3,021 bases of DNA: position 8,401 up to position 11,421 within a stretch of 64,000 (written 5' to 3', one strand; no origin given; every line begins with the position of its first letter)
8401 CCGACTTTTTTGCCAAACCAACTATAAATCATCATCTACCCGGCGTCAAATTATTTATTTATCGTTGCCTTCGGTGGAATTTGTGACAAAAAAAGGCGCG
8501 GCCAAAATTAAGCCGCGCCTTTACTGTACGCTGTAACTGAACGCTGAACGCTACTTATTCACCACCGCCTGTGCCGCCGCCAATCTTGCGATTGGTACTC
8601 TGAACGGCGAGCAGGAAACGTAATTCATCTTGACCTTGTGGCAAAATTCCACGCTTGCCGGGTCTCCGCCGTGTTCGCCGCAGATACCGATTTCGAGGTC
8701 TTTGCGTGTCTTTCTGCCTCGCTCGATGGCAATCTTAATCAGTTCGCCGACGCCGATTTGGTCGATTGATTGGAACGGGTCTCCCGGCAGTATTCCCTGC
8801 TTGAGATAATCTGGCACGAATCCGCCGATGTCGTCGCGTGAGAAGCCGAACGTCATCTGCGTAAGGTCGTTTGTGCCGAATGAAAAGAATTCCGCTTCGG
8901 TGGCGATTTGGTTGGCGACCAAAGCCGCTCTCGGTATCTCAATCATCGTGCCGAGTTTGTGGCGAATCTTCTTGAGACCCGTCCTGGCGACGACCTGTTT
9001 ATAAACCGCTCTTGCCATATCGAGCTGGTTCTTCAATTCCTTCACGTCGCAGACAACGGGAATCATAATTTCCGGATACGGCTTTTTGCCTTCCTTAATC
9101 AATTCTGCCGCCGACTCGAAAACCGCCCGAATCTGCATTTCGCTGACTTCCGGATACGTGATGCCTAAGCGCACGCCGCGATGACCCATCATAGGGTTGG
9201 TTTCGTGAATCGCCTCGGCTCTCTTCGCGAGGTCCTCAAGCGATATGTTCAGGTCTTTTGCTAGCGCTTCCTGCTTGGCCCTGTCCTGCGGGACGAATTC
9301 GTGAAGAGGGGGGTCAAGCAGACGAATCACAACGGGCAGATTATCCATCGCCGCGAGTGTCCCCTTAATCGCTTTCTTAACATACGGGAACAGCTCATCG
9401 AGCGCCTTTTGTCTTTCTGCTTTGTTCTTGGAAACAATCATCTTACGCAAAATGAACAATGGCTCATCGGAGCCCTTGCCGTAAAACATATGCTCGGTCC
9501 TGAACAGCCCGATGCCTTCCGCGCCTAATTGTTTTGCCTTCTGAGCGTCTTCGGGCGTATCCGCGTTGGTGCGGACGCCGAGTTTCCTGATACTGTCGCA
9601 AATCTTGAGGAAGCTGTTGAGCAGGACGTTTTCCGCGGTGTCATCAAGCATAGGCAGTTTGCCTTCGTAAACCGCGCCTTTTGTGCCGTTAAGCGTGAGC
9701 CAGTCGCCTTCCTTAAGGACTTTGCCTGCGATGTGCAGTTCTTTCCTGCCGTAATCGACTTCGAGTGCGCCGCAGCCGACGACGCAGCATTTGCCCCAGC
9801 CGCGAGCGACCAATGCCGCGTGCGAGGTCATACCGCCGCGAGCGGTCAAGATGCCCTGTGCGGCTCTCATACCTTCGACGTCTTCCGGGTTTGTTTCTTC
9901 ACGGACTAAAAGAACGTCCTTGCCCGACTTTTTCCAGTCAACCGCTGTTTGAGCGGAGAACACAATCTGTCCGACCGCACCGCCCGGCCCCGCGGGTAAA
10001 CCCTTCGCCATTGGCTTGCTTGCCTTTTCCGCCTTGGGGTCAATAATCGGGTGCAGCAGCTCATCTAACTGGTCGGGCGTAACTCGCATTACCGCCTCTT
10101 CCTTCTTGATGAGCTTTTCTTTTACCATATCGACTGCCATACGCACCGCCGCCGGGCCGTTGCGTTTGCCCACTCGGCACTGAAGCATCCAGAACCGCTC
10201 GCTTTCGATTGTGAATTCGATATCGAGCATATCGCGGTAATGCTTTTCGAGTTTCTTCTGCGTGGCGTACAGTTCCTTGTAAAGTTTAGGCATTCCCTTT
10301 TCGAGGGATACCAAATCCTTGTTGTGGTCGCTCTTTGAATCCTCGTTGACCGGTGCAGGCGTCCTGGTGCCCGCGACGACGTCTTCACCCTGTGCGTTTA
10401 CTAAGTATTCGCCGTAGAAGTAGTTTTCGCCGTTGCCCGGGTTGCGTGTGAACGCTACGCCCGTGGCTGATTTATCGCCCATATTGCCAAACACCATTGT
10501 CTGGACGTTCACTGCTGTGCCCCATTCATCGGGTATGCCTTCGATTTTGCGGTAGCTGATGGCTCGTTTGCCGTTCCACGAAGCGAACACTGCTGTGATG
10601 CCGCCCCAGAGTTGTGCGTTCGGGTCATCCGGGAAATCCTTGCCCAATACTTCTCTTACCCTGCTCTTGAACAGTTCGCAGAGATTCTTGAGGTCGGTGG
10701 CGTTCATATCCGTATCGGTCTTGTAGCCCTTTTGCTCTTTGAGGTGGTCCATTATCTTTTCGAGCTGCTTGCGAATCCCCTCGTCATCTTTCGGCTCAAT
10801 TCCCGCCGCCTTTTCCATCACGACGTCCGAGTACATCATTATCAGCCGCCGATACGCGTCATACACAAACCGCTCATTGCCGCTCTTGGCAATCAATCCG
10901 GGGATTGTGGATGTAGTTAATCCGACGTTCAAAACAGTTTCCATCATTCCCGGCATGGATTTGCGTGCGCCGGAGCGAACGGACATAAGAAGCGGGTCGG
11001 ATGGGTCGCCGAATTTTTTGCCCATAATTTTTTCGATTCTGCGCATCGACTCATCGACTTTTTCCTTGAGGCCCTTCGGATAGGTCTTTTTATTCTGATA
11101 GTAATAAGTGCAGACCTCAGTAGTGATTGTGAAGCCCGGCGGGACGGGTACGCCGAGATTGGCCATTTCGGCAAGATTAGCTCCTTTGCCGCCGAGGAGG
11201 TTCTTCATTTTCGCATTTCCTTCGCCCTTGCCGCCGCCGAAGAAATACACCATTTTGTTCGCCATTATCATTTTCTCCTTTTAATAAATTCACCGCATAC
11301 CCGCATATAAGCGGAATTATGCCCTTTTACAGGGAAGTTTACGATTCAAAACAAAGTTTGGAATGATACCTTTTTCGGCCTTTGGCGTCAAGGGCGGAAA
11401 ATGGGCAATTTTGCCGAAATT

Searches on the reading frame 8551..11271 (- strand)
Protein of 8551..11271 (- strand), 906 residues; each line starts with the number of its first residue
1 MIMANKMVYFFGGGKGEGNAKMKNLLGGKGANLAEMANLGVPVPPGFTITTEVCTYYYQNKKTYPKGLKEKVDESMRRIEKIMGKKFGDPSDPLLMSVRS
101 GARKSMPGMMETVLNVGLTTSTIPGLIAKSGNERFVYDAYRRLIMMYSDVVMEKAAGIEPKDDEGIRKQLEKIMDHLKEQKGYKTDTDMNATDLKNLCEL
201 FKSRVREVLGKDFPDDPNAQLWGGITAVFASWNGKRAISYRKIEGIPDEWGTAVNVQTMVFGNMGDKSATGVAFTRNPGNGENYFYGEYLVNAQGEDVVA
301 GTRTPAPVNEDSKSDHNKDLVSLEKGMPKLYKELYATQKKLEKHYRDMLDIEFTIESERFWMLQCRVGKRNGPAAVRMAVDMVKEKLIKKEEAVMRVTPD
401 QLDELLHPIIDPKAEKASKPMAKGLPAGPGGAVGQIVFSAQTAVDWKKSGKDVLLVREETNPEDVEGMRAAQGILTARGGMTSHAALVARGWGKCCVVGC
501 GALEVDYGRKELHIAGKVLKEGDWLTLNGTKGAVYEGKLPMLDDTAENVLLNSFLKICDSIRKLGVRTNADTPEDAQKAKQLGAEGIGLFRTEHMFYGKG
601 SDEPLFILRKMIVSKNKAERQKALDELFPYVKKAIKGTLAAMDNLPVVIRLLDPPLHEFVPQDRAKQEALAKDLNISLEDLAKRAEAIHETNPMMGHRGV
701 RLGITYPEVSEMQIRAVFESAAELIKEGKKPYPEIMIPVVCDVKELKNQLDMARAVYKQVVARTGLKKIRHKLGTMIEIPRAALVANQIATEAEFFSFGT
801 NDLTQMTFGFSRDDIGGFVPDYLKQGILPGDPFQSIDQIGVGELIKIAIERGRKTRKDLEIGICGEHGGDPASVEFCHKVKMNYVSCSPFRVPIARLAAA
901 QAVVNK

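Call 10: search_protein_families(library=pfam, proteins=[window:8551-11271:-], max_evalue=0.01)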
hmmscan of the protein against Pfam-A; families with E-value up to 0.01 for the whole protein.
window:8551-11271:- (906 aa): 3 families
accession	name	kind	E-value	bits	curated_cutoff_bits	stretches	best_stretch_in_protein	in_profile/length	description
PF02896.24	PEP-utilizers_C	-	4.5e-75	253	22.8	1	552-902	8-291/293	PEP-utilising enzyme, PEP-binding domain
PF01326.24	PPDK_N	-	1.1e-56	192.9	27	2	68-386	77-327/328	Pyruvate phosphate dikinase, AMP/ATP-binding domain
PF00391.29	PEP-utilizers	-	1.5e-23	82.6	23.1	1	452-532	4-72/72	PEP-utilising enzyme, mobile domain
